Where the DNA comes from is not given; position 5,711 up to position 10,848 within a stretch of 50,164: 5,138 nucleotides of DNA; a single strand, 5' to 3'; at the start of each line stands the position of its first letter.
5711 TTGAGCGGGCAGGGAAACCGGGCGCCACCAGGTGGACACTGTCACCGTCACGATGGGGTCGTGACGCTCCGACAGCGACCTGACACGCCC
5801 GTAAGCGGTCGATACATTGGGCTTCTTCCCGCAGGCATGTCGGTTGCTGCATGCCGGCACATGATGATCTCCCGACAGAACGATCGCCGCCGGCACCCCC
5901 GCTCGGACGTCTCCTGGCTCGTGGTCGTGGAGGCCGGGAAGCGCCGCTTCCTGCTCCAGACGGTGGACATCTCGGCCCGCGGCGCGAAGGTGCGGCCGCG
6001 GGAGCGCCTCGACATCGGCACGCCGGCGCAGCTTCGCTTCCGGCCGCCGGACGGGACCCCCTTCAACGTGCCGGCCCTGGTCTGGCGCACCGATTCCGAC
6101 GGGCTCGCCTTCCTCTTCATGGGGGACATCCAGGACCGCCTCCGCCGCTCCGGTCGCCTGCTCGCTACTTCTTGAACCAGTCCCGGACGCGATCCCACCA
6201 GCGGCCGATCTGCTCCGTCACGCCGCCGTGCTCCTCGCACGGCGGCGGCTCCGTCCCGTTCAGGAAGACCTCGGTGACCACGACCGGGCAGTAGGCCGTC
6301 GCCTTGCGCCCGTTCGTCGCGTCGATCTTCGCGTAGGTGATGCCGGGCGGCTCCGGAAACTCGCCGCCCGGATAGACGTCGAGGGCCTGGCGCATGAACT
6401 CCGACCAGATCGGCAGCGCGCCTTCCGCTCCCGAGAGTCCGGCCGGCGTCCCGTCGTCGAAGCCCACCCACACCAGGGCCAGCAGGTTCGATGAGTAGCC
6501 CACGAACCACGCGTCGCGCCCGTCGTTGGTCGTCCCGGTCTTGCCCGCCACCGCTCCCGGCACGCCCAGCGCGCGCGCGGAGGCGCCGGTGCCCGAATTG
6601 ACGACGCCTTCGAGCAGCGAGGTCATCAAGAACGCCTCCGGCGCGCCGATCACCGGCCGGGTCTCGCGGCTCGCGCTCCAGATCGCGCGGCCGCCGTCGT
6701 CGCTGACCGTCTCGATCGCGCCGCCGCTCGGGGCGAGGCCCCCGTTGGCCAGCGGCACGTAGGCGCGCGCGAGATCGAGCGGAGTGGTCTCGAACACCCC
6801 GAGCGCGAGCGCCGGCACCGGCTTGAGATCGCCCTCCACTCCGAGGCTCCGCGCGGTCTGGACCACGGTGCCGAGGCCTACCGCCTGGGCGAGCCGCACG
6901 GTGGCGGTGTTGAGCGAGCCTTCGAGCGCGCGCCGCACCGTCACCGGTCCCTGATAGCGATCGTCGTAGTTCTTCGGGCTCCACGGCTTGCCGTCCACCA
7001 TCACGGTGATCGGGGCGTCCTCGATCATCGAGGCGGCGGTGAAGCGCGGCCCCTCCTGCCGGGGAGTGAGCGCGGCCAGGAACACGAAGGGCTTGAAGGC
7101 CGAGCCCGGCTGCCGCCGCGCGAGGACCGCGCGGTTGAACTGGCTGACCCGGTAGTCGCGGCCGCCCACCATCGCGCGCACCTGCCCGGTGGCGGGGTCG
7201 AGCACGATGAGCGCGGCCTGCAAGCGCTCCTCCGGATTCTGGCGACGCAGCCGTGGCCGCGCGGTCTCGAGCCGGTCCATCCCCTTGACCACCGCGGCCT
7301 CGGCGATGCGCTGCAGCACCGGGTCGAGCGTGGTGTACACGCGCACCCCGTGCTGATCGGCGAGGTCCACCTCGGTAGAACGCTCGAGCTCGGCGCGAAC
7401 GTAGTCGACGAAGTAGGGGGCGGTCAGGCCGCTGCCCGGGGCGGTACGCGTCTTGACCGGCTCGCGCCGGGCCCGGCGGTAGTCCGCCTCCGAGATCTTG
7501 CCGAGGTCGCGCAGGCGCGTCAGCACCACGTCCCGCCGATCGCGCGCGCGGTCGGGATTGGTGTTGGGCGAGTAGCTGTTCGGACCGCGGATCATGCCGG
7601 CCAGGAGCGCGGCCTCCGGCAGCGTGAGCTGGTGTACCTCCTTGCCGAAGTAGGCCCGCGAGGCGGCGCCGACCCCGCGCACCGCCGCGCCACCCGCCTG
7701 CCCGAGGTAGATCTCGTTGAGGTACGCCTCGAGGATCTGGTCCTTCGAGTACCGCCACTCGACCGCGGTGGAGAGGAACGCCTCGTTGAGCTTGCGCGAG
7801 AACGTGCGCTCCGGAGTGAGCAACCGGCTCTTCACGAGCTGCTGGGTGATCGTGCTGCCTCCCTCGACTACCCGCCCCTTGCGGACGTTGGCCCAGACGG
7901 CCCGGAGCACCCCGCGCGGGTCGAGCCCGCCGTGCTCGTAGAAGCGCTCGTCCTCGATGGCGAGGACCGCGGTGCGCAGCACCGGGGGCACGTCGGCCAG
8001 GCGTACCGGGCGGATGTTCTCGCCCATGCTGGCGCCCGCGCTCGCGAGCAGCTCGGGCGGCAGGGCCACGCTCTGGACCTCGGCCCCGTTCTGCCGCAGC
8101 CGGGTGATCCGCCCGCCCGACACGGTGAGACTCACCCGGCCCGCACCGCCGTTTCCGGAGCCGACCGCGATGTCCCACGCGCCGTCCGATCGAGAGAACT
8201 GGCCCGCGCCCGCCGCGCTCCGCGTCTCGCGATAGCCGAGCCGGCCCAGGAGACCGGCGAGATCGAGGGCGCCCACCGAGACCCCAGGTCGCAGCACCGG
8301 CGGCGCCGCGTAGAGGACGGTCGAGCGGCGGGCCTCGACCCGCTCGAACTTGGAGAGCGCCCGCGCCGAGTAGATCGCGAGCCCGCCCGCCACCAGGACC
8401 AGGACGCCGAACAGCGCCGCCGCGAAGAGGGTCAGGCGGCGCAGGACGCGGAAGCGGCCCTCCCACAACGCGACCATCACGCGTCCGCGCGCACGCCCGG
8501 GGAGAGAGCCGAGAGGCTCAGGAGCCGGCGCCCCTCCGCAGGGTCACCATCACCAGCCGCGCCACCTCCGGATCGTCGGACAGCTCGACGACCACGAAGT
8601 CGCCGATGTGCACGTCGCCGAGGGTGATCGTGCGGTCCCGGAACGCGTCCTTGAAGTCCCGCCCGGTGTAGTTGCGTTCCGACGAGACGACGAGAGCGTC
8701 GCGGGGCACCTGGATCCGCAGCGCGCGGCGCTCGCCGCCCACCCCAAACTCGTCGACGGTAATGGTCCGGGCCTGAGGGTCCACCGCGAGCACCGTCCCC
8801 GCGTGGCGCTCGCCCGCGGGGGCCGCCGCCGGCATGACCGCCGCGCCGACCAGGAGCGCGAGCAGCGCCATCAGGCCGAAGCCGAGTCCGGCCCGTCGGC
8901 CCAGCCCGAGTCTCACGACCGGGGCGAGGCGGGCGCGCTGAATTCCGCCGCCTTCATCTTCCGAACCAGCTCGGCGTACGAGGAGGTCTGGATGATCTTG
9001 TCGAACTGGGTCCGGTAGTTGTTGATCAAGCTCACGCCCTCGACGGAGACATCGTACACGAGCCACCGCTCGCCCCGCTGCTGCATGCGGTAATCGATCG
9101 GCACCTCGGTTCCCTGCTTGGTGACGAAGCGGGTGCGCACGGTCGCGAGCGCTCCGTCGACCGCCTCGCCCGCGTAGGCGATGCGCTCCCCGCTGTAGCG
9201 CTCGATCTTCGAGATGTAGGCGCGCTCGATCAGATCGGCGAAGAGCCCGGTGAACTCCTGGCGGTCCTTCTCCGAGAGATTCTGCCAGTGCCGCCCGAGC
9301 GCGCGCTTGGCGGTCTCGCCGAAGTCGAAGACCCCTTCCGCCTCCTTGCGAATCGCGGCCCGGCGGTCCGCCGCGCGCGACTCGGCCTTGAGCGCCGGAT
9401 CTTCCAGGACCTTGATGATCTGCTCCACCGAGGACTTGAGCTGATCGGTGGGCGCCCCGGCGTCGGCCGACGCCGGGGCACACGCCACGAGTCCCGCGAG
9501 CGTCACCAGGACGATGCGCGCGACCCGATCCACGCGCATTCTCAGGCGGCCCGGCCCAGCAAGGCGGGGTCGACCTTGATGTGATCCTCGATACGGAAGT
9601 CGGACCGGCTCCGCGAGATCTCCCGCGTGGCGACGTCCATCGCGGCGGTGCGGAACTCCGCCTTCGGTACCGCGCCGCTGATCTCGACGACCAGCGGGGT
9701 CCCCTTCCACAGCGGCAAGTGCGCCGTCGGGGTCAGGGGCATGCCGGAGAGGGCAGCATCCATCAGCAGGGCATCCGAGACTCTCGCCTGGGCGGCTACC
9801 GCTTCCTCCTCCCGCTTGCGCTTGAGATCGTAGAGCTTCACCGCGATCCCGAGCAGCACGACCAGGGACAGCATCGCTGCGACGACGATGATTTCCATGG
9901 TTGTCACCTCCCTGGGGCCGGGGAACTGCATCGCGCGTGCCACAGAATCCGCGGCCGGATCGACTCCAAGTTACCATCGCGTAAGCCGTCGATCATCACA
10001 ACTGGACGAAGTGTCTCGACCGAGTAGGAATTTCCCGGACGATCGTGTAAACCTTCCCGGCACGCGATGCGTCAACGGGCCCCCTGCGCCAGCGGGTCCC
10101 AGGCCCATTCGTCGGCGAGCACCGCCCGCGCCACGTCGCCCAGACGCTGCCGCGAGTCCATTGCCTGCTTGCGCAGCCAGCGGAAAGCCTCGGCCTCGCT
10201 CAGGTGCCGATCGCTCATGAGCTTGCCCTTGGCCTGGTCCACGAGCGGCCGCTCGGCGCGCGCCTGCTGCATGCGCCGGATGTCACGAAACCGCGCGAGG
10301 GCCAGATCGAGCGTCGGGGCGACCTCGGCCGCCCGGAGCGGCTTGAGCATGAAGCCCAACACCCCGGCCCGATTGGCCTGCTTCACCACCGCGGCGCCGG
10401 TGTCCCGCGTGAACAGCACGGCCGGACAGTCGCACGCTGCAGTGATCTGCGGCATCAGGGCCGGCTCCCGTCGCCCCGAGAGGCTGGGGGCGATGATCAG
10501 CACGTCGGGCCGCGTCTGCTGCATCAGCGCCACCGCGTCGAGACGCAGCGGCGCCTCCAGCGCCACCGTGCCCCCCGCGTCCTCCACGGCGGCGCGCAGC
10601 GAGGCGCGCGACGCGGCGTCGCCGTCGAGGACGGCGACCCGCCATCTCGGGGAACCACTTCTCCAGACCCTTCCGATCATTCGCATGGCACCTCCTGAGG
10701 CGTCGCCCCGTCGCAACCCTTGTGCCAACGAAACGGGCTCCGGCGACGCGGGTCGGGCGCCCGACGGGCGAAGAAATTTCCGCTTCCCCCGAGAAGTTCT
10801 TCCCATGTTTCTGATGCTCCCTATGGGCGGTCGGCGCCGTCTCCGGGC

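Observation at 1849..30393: Dense constellation of sigma-54 (-24/-12) promoter-like elements, all intergenic and all aimed at the adjacent gene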

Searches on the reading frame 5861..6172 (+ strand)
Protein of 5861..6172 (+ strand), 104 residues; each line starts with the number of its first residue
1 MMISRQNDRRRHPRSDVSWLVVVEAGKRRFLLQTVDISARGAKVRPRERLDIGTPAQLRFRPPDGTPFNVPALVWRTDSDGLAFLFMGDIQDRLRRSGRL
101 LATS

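Call 7: search_protein_families(library=pfam, proteins=[window:5861-6172:+], max_evalue=0.01)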
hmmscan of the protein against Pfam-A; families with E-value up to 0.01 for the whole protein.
window:5861-6172:+ (104 aa): 1 family
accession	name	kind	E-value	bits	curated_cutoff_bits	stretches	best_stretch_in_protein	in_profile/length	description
PF07238.19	PilZ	-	2.6e-13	50.6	22.5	1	8-92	1-94/102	PilZ domain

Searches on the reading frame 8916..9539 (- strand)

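Call 7: search_protein_families(library=pfam, proteins=[window:8916-9539:-], max_evalue=0.01)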
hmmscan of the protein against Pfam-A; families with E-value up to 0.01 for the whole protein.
window:8916-9539:- (208 aa): 2 families
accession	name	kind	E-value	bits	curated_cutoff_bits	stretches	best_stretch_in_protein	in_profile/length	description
PF05494.18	MlaC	-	5.5e-47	160.1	26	1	36-196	2-165/166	MlaC protein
PF16156.12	DUF4864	-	0.0013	19.5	27.1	1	93-166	36-109/117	Domain of unknown function (DUF4864)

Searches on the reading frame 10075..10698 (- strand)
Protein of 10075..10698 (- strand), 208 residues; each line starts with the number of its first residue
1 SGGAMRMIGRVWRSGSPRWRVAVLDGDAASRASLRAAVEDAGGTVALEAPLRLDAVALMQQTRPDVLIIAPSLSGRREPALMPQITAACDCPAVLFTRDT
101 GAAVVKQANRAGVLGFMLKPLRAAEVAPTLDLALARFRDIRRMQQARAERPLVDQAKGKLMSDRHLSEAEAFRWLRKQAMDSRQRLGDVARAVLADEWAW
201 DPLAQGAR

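Call 7: search_protein_families(library=pfam, proteins=[window:10075-10698:-], max_evalue=0.01)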
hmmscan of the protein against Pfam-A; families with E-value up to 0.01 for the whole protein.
window:10075-10698:- (208 aa): 2 families
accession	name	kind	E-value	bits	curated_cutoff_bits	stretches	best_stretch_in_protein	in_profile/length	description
PF03861.19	ANTAR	-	6.5e-20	71.1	27.3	1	142-194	2-54/54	ANTAR domain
PF00072.30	Response_reg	-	3.8e-07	30.7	30.2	1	21-126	1-106/111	Response regulator receiver domain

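Call 27: find_related_loci(query=A1, collection=metagenome_contigs, flank=10000)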
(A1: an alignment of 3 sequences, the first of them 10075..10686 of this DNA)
Query A1 (204 aa) in metagenome_contigs; peptide patterns used: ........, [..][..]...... (x = any residue, [..] = any of these).
475 stretches matched a pattern; 96 encode a relative of the query (tblastn E <= 1e-3); the best 80 are kept; 80 distinct loci.
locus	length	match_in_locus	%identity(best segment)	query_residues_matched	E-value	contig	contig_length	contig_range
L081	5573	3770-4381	100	1-204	7e-130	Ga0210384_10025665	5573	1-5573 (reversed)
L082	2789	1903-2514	99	1-204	3e-132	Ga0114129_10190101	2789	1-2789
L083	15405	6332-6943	99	1-204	1e-126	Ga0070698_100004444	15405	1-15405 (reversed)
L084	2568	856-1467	95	1-204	3e-132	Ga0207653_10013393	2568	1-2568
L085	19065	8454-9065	95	1-204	3e-126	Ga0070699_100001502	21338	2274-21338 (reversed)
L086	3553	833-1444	96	1-204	2e-127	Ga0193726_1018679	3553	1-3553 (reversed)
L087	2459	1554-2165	94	1-204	1e-130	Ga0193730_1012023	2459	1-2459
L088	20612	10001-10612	95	1-204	8e-124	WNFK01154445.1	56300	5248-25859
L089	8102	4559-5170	95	1-204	9e-124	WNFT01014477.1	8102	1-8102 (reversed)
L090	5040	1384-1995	94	1-204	4e-124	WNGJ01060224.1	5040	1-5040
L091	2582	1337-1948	95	1-204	5e-129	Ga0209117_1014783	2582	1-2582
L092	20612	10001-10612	95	1-204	2e-123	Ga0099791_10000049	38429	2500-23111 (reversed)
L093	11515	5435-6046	94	1-204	1e-123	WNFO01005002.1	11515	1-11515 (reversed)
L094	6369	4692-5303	94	1-204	4e-123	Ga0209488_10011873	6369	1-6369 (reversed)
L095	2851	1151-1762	94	1-204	1e-127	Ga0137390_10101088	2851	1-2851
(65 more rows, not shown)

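Call 75: search_protein_families(library=ncbifam, proteins=[window:10075-10686:-], max_evalue=0.01)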
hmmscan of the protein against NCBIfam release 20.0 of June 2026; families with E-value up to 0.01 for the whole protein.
window:10075-10686:- (204 aa): 5 families
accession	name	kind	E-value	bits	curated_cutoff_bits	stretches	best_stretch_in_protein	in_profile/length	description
NF045505.1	RR_RssB_Pseudo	equivalog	0.00026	20.1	700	1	16-122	7-113/394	two-component system response regulator RssB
NF040689.1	MtrAB_MtrA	equivalog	0.00089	18.7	300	1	47-135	30-115/219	MtrAB system response regulator MtrA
NF047785.1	respo_reg_MadR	equivalog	0.0045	16.4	300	1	16-122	2-113/209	MadR family response regulator transcription factor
NF006900.1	PRK09390.1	equivalog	0.0055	16.3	255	1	16-142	6-132/203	response regulator FixJ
NF008176.1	PRK10923.1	equivalog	0.0058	15.3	620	1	16-150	5-139/469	nitrogen regulation protein NR(I)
